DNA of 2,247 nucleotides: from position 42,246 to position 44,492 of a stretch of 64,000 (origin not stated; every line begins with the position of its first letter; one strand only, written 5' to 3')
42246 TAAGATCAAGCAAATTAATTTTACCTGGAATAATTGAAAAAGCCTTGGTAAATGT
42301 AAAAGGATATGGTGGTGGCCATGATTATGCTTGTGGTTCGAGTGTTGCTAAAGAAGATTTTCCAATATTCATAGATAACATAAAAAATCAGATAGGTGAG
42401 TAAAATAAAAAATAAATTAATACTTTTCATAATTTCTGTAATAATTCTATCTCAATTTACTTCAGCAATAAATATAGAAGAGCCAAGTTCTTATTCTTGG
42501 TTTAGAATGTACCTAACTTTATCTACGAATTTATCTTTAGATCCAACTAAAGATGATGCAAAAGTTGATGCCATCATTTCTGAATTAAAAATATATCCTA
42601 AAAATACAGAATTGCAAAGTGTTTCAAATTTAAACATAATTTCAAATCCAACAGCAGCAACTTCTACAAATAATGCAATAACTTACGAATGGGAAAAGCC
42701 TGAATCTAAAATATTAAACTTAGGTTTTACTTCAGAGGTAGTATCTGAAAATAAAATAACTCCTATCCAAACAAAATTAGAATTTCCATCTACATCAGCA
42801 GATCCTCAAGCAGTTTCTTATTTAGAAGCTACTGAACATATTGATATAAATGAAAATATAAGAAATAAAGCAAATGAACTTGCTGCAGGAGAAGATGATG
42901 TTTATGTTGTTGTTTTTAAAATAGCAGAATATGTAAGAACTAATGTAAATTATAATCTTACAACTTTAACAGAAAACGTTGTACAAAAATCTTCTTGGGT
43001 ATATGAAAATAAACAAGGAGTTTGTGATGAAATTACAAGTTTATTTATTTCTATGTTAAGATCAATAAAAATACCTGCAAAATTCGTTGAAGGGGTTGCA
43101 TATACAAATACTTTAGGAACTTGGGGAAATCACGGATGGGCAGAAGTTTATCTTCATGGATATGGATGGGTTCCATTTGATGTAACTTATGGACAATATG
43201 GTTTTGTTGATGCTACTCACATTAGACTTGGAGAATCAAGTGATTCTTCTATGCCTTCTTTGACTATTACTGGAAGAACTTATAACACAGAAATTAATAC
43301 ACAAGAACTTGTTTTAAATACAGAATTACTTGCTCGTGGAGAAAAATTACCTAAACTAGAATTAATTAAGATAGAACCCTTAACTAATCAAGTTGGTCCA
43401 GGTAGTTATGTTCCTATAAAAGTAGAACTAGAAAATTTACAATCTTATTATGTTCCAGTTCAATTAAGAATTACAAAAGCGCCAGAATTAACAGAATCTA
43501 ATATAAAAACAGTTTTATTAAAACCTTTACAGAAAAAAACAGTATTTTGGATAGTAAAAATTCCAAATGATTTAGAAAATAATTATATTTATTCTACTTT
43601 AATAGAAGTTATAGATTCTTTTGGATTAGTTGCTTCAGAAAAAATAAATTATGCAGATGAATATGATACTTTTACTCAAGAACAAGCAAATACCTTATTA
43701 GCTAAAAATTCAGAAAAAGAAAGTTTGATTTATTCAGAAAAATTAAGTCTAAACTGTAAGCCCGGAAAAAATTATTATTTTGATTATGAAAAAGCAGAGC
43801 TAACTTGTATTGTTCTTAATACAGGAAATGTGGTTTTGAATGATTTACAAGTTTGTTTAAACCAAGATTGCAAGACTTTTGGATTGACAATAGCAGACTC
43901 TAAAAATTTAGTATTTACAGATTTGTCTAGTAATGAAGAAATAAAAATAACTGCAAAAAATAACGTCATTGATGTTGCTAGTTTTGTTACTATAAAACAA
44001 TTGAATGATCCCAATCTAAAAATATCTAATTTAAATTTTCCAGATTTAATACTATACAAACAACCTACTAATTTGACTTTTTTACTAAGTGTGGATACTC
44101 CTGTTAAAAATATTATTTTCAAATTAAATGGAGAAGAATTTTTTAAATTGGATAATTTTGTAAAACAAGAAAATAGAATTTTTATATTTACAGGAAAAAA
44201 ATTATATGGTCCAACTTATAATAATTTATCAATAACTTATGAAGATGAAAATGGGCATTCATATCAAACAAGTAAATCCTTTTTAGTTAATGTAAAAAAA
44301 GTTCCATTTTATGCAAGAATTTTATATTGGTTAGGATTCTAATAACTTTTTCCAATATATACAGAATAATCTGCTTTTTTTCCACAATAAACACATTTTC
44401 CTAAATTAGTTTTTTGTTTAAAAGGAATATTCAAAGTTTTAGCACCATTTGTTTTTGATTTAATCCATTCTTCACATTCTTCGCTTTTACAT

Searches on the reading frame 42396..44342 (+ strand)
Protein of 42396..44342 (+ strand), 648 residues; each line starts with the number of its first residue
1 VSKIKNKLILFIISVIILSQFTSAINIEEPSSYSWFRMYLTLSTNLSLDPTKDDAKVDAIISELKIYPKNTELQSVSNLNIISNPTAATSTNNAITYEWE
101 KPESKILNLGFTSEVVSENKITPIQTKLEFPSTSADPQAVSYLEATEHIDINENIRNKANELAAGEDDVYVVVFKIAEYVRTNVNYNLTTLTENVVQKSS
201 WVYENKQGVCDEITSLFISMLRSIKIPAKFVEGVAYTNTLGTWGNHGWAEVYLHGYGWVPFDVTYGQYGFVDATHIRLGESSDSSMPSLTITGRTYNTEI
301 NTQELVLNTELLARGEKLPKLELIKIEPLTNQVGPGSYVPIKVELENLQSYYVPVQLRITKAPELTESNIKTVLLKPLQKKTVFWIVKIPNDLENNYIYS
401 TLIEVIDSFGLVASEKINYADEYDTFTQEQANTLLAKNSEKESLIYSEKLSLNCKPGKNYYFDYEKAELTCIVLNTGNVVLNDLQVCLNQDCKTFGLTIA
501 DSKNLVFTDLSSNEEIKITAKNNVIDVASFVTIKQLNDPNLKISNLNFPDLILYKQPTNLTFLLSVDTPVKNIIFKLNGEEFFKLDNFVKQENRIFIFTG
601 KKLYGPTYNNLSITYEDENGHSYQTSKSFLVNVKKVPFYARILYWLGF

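Call 49: search_protein_families(library=pfam, proteins=[window:42396-44342:+], max_evalue=0.01)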
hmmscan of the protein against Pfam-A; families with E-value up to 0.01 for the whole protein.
window:42396-44342:+ (648 aa): 1 family
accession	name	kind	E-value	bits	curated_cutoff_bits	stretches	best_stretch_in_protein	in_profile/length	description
PF01841.26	Transglut_core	-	6.2e-25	88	23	1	158-262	3-107/108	Transglutaminase-like superfamily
